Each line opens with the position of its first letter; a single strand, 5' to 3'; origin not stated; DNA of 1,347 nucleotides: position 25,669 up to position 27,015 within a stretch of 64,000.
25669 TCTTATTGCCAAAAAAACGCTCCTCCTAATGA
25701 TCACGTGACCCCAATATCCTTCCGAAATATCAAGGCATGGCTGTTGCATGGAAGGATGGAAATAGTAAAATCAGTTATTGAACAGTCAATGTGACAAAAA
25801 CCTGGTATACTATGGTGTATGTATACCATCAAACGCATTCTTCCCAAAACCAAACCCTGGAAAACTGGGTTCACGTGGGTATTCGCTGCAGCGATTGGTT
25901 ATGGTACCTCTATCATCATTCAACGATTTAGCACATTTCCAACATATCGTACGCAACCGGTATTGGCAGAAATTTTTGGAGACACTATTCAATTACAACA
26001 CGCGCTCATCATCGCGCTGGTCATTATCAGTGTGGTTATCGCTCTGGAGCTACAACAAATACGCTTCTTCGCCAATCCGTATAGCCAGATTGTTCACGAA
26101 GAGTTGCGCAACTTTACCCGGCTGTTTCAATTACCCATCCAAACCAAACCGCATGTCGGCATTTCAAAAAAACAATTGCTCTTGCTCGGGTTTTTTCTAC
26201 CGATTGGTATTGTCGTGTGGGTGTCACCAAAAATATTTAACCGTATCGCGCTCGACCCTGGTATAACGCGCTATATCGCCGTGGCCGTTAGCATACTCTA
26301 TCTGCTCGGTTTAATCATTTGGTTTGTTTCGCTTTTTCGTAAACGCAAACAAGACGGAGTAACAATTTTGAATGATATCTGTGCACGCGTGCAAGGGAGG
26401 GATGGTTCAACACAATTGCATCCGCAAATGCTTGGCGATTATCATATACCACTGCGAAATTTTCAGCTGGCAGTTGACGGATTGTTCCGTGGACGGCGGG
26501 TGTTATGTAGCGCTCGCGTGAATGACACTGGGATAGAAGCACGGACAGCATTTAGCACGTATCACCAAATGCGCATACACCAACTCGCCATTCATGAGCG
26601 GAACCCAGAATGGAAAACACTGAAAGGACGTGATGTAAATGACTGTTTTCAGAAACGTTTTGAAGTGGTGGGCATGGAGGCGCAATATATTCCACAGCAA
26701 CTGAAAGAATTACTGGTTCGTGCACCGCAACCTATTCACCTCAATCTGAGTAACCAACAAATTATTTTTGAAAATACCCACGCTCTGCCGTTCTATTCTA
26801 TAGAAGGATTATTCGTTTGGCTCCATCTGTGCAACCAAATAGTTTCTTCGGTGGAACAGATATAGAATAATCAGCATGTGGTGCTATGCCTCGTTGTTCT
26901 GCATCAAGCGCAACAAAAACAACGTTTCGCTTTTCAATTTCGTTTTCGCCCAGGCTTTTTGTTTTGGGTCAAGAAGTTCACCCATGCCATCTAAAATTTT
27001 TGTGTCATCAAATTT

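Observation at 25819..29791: Defense islet: two tandem AbiEi/AbiEii (type IV TA, abortive infection) pairs preceded by an uncharacterised membrane protein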

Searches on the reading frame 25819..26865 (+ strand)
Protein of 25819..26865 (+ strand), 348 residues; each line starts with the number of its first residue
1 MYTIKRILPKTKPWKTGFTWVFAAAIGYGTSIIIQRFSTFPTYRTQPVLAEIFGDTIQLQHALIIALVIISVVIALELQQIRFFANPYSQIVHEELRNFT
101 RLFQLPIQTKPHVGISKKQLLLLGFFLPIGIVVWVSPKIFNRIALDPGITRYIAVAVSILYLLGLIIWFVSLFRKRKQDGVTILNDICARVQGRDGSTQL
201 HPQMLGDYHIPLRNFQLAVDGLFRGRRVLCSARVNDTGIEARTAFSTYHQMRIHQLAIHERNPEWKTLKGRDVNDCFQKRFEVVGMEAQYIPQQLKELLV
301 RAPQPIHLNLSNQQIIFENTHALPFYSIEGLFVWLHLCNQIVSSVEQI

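Call 3: search_protein_families(library=pfam, proteins=[window:25819-26865:+], max_evalue=0.01)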
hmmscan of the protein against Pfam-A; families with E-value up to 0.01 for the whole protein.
window:25819-26865:+ (348 aa): 0 families

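Call 4: search_protein_families(library=padloc, proteins=[window:25819-26865:+], max_evalue=0.01)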
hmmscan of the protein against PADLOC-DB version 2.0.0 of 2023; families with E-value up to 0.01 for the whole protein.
window:25819-26865:+ (348 aa): 0 families

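Call 5: search_protein_families(library=ncbifam, proteins=[window:25819-26865:+], max_evalue=0.01)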
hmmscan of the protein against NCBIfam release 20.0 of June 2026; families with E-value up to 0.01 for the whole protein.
window:25819-26865:+ (348 aa): 0 families

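Call 17: find_encoding_contigs(protein=window:25819-26865:+, flank=10000, max_places=6)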
Protein window:25819-26865:+ (348 aa): 1 contig read that carries it; 1 place shown.
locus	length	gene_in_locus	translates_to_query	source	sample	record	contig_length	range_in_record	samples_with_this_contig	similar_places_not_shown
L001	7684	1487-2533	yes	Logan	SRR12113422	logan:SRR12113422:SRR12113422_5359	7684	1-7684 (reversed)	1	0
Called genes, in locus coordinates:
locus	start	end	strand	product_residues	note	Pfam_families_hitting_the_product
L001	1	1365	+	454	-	?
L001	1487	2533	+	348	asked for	-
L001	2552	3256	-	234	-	PF08843:AbiEii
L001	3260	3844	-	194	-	-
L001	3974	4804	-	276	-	PF08843:AbiEii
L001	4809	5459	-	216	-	-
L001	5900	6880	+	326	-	PF00872:Transposase_mut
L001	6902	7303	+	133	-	-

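Call 18: find_homologous_proteins(query=window:25819-26865:+, max_evalue=0.001)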
Query window:25819-26865:+ (348 aa): 1 proteins with E <= 0.001 among 1881 candidates.
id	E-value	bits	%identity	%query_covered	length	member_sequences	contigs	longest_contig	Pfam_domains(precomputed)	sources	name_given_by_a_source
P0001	7.7e-232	786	100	100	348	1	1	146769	-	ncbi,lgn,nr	ncbi:MAG: hypothetical protein HYV32_01555 [Candidatus Kerfeldbacteria bacterium]|nr:hypothetical pr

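Call 25: search_protein_representatives(protein=window:25819-26865:+)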
Query: 348 residues. Proteins with E-value up to 0.001 (for the whole library): 29; up to 1e-10: 6; up to 1e-30: 1. The best 29 are listed.
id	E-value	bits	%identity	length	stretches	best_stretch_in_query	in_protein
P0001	2.4e-232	786.4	100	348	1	1-348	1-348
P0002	6.5e-14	68.2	24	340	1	28-340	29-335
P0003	9.2e-14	67.7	23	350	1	45-342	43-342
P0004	1.9e-12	63.4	24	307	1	46-346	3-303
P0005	1.4e-11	60.5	33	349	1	214-346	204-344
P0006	1.8e-11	60.1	32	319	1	199-345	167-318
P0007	1.7e-10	57.0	22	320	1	89-347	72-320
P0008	2.5e-10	56.4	24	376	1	45-337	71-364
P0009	2.5e-10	56.4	25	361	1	33-345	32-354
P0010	2.7e-10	56.3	27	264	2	214-341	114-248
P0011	6.3e-10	55.1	21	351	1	46-343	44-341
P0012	1.0e-09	54.4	31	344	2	200-346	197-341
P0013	1.7e-09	53.6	26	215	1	179-347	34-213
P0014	5.5e-09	52.0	22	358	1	52-346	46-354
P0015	6.7e-09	51.7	32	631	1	211-336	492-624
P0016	1.2e-08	50.9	21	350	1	26-344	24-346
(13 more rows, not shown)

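Call 28: find_encoding_contigs(protein=P0002, flank=6000, max_places=3)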
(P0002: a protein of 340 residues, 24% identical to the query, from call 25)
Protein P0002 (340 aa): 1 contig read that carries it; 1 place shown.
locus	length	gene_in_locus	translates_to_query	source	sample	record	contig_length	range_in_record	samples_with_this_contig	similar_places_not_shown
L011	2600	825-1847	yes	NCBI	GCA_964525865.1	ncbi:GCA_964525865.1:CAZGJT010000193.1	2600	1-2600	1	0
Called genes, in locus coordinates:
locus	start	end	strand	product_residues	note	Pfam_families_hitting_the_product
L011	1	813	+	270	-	?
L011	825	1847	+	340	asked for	-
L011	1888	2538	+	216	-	PF00923:TAL_FSA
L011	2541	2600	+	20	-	?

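Call 30: search_protein_families(library=pfam, alignment_id=A1, max_evalue=0.1)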
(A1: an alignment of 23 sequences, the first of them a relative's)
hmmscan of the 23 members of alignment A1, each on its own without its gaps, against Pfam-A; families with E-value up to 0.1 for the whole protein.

A. member 1, P0001 (348 aa): 0 families

B. families by the number of members that match (of 23 scanned): 18 families
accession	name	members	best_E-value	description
PF04893.22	Yip1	1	0.0023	Yip1 domain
PF10762.14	DUF2583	1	0.0036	Protein of unknown function (DUF2583)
PF16962.11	ABC_export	1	0.01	Putative ABC exporter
PF01943.22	Polysacc_synt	1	0.012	Polysaccharide biosynthesis protein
PF22282.1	CydS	1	0.015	CydS-like protein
PF13520.12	AA_permease_2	1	0.02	Amino acid permease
PF18895.5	T4SS_pilin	1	0.02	Type IV secretion system pilin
PF25781.1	TPR_TEX10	1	0.036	TEX10-like, TPR repeats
PF03209.21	PUCC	1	0.041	PUCC protein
PF17500.7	CKI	1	0.045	Colicin-K immunity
PF04246.17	RseC_MucC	1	0.05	Positive regulator of sigma(E), RseC/MucC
PF00499.25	Oxidored_q3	1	0.053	NADH-ubiquinone/plastoquinone oxidoreductase chain 6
PF23113.1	MARCHF6_C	1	0.058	E3 ubiquitin-protein ligase MARCHF6-like, C-terminal domain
PF01312.24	Bac_export_2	1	0.06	FlhB HrpN YscU SpaS Family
PF00558.24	Vpu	1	0.076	Vpu protein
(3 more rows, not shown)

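Call 31: find_encoding_contigs(protein=P0003, flank=6000, max_places=3)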
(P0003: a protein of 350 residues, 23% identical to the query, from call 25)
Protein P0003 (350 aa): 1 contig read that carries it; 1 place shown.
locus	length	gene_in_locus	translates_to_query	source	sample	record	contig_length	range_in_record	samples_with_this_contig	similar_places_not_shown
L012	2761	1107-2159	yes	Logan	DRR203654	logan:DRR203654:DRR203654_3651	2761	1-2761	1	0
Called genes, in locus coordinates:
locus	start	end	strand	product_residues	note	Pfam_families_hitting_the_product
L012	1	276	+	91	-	?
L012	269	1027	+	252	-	PF01553:Acyltransferase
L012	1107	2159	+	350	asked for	-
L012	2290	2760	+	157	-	?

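Call 32: find_encoding_contigs(protein=P0005, flank=6000, max_places=3)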
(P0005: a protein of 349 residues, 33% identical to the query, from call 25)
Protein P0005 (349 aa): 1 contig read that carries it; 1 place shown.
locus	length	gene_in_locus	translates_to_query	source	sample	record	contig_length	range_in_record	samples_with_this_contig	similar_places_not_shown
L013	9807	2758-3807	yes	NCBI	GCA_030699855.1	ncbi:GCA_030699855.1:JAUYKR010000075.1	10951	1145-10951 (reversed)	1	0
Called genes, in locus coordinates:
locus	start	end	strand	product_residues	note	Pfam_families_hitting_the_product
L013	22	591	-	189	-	-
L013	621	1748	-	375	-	PF00226:DnaJ, PF01556:DnaJ_C, PF00684:DnaJ_CXXCXGXG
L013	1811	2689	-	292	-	PF00215:OMPdecase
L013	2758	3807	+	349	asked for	-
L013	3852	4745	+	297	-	PF00892:EamA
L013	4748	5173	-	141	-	PF01850:PIN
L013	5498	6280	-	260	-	PF00175:NAD_binding_1, PF10418:DHODB_Fe-S_bind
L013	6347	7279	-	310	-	PF01180:DHO_dh, PF01207:Dus (faint)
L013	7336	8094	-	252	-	PF01925:TauE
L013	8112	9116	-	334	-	-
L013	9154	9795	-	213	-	PF00156:Pribosyltran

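Call 33: find_encoding_contigs(protein=P0009, flank=6000, max_places=3)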
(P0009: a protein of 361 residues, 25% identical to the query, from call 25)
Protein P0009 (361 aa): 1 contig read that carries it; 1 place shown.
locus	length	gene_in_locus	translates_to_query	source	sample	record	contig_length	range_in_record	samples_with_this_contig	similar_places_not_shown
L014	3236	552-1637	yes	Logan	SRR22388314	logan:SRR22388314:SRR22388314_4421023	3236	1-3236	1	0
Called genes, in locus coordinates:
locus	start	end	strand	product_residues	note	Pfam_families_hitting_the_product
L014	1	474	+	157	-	?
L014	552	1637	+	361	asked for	-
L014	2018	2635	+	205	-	PF13529:Peptidase_C39_2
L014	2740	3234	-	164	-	?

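Call 34: find_encoding_contigs(protein=P0006, flank=6000, max_places=3)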
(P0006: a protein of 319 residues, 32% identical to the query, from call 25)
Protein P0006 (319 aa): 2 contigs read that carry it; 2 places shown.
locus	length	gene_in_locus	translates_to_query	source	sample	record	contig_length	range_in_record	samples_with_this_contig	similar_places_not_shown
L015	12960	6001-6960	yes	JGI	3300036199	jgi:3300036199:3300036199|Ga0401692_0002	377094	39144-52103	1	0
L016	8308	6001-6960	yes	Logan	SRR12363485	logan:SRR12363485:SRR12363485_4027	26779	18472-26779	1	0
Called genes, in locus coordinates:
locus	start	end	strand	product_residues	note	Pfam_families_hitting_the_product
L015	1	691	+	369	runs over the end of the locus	PF13439:Glyco_transf_4, PF00534:Glycos_transf_1, PF13692:Glyco_trans_1_4, PF13524:Glyco_trans_1_2 (weak)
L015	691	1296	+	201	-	-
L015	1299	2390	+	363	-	PF13439:Glyco_transf_4, PF13579:Glyco_trans_4_4 (weak), PF20706:GT4-conflict, PF00534:Glycos_transf_1, PF13692:Glyco_trans_1_4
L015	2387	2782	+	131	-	PF00293:NUDIX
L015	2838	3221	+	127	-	-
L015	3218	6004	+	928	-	PF06414:Zeta_toxin (faint), PF02861:Clp_N, PF00004:AAA, PF17871:AAA_lid_9, PF07724:AAA_2, PF00004:AAA, PF07728:AAA_5, PF10431:ClpB_D2-small, +9 more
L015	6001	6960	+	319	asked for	-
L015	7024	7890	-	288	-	-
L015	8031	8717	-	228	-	PF01725:Ham1p_like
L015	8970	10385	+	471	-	PF00478:IMPDH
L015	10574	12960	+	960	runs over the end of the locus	PF00149:Metallophos, PF01839:FG-GAP (faint), PF13517:FG-GAP_3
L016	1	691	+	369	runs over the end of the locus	PF13439:Glyco_transf_4, PF00534:Glycos_transf_1, PF13692:Glyco_trans_1_4, PF13524:Glyco_trans_1_2 (weak)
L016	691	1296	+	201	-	-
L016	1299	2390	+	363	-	PF13439:Glyco_transf_4, PF13579:Glyco_trans_4_4 (weak), PF20706:GT4-conflict, PF00534:Glycos_transf_1, PF13692:Glyco_trans_1_4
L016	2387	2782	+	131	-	PF00293:NUDIX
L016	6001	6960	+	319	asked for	-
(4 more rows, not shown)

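Call 36: predict_structure(alignment_id=A1)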
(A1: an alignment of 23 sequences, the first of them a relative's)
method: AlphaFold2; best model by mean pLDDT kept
length: 348 residues; sequences in the alignment: 23
mean_pLDDT: 84.5   pTM: 0.80
mean pLDDT of the five models: 84.5, 81.5, 80.1, 79.6, 78.4
residues with pLDDT >= 90: 149; 70-90: 151; 50-70: 45; < 50: 3
segments of 3 or more residues with pLDDT < 50: 113-115
pLDDT, mean of each block of 10 residues (from residue 1): 89 72 78 79 82 82 82 79 76 93 83 54 63 68 74 82 83 84 92 96 74 79 97 89 92 88 95 98 95 97 94 93 91 97 92
secondary structure, 60 per line:
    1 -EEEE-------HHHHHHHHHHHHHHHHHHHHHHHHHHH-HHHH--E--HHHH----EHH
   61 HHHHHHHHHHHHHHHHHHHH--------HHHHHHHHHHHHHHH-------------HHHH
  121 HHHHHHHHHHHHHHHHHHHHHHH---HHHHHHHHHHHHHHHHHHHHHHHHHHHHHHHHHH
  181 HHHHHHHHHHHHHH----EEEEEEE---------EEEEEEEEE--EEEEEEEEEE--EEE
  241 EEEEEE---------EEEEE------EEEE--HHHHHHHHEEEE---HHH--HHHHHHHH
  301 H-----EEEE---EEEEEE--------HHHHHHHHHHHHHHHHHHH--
elements in order: E2-5 H13-39 H41-44 H50-53 H59-80 H89-103 H117-143 H147-194 E199-205 E215-223 E226-235 E238-246 E256-260 E267-270 H273-280 E281-284 H293-301 E307-310 E314-319 H328-346

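Call 41: fold_search(model_id=the predicted structure, library=pdb)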
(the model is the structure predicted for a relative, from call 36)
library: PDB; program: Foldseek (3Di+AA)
matches with E <= 10: 271; with E <= 0.001: 0
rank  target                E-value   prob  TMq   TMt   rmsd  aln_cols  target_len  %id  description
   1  9ux0_B                2.2e-01  0.35  0.18  0.38   9.0       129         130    8  Crystal structure of the virulence effector VepA in complex with its secretion chaperone VecA (released 2025-06-25)
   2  9h2v_A                2.7e-01  0.11  0.18  0.19  29.2       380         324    9  a YnaI-MscS chimera in an open conformation purified in DDM showing ligand-filled pockets (released 2025-09-24)
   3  6g47_C                2.7e-01  0.10  0.12  0.20  15.4       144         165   10  Crystal Structure of Human Adenovirus 52 Short Fiber Knob in Complex with alpha-(2,8)-Trisialic Acid (DP3) (released 2018-05-02)
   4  5ked_B                2.9e-01  0.03  0.10  0.12  15.5       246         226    8  Structure of the 2.65 Angstrom P2(1) crystal of K. pneumonia MrkH (released 2016-08-17)
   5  4xl8_C                3.1e-01  0.10  0.12  0.20  15.4       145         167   10  Crystal Structure of Human Adenovirus 52 Short Fiber Knob in Complex with 2-O-Methyl-5-N-Acetylneuraminic Acid (released 2015-01-21)
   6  4ca1_A                3.5e-01  0.10  0.12  0.19  13.5       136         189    7  Crystal structure of Siah1 at 1.58 A resolution. (released 2013-10-16)
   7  7qpg_W                3.9e-01  0.05  0.14  0.07  30.2       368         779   10  Human RZZ kinetochore corona complex. (released 2022-03-16)
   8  4xl8_A                4.1e-01  0.07  0.11  0.18  17.1       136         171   11  Crystal Structure of Human Adenovirus 52 Short Fiber Knob in Complex with 2-O-Methyl-5-N-Acetylneuraminic Acid (released 2015-01-21)
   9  2f1y                  4.4e-01  0.09  0.12  0.25  17.0       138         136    7  Crystal structure of the TRAF-like domain of HAUSP/USP7 bound to a MDM2 peptide (released 2006-02-07)
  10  4xl8_B                4.6e-01  0.07  0.11  0.19  16.6       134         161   10  Crystal Structure of Human Adenovirus 52 Short Fiber Knob in Complex with 2-O-Methyl-5-N-Acetylneuraminic Acid (released 2015-01-21)
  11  2q13                  5.2e-01  0.03  0.12  0.12  42.3       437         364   10  Crystal structure of BAR-PH domain of APPL1 (released 2007-08-14)
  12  4i7b_A                5.5e-01  0.08  0.12  0.18  13.2       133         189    7  Siah1 bound to synthetic peptide (ACE)KLRPV(ABA)MVRPTVR (released 2013-08-14)
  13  8dwv_E                5.5e-01  0.03  0.07  0.07  18.7       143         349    6  Full-length wild type SPOP (released 2023-01-18)
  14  2iv9_A                5.8e-01  0.05  0.11  0.14  13.4       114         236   10  B2-appendage from AP2 in complex with Eps15 peptide (released 2007-03-13)
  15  9eir_B                5.8e-01  0.03  0.07  0.08  14.1       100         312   10  Ethylene-forming enzyme apoprotein from Penicillium digitatum (released 2025-04-02)
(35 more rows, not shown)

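Call 50: search_protein_families(library=phrogs, proteins=[window:25819-26865:+], max_evalue=0.01)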
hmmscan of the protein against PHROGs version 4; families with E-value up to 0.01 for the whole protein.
window:25819-26865:+ (348 aa): 0 families

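Call 87: fold_search(model_id=the predicted structure, library=viral)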
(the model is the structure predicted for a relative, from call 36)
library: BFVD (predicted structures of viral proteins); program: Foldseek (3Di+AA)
matches with E <= 10: 299; with E <= 0.001: 0
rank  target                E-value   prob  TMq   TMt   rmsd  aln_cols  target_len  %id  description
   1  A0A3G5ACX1            2.1e-02  0.41  0.15  0.13  21.7       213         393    8  RING-type domain-containing protein [Hyperionvirus sp.]
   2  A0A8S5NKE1            2.3e-02  0.11  0.13  0.08  59.4       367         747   10  Adhesin protein [Siphoviridae sp. ctK0l2]
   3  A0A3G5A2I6            7.9e-02  0.15  0.13  0.13  19.0       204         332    9  TRAF-type domain-containing protein [Harvfovirus sp.]
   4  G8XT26                9.4e-02  0.16  0.12  0.13  15.4       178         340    7  Membrane protein A22 [Saimiriine betaherpesvirus 4]
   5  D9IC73                1.0e-01  0.16  0.15  0.23  14.9       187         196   11  Conserved hypothetical phage protein [Escherichia phage RB16]
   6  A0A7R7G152            1.4e-01  0.08  0.11  0.07  12.7       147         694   10  (no name in the UniProt tables at hand)
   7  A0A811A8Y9            1.6e-01  0.08  0.11  0.15  19.1       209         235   10  (no name in the UniProt tables at hand)
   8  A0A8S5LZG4            1.8e-01  0.16  0.17  0.25  12.0       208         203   10  Uncharacterized protein [Siphoviridae sp. ctCsv15]
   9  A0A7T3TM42            1.8e-01  0.13  0.14  0.21  13.0       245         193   13  Uncharacterized protein [Serratia phage vB_SmaM_Yaphecito]
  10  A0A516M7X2            2.4e-01  0.09  0.11  0.21  14.8       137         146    9  (no name in the UniProt tables at hand)
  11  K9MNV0                2.7e-01  0.07  0.09  0.07  17.7       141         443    7  Fiber [Bovine adenovirus 6]
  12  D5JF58                3.2e-01  0.13  0.16  0.25  16.0       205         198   11  Uncharacterized protein [Klebsiella phage KP15]
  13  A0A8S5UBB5            3.6e-01  0.38  0.28  0.37  12.0       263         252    9  Uncharacterized protein [Caudovirales sp. ctcT39]
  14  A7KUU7                3.8e-01  0.08  0.13  0.08  11.5       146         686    8  (no name in the UniProt tables at hand)
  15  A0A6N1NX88            4.1e-01  0.06  0.12  0.08  18.2       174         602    7  Adenylate kinase [Tupanvirus soda lake]
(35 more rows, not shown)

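Call 89: list_cluster_members(proteins=[P0002, P0004, P0005, P0006, P0007, P0008, P0011, P0012, P0014, P0016])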
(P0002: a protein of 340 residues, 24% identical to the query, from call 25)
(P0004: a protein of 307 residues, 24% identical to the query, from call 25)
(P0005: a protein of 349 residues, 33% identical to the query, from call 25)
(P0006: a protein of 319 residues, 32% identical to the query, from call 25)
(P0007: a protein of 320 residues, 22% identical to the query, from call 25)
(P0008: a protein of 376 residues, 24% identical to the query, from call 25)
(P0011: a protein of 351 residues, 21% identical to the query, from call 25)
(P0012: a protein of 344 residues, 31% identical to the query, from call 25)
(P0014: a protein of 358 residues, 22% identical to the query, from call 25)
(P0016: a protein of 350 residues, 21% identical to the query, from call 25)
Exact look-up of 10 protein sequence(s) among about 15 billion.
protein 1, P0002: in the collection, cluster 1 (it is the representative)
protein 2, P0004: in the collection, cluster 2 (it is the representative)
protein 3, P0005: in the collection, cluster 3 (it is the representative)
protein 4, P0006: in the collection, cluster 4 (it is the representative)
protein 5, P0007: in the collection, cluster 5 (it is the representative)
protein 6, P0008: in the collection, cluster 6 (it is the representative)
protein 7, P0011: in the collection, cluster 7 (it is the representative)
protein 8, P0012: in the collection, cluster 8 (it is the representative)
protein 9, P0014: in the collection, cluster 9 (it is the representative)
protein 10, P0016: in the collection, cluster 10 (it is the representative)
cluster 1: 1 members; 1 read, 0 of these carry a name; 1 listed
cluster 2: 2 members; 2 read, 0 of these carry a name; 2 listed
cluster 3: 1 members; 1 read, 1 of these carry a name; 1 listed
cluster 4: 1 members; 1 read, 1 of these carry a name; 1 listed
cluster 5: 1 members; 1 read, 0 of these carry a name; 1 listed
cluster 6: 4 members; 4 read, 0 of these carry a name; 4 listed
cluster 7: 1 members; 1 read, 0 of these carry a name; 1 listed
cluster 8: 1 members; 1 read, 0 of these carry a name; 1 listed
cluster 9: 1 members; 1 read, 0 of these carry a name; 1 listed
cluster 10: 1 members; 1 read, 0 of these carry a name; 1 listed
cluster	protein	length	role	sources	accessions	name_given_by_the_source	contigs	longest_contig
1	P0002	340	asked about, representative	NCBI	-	-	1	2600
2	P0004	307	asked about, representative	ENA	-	-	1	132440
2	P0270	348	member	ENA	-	-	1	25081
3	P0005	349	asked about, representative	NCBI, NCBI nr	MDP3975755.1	MAG: hypothetical protein Q8P95_02450 [bacterium] | hypothetical protein [bacterium]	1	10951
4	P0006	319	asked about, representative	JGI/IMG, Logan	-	hypothetical protein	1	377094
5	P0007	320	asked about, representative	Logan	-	-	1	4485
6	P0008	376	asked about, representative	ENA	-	-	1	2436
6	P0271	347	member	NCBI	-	-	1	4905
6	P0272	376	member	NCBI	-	-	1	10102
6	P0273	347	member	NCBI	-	-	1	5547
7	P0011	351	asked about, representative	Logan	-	-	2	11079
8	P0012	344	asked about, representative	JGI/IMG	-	-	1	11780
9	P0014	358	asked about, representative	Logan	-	-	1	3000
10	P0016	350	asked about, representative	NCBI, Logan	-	-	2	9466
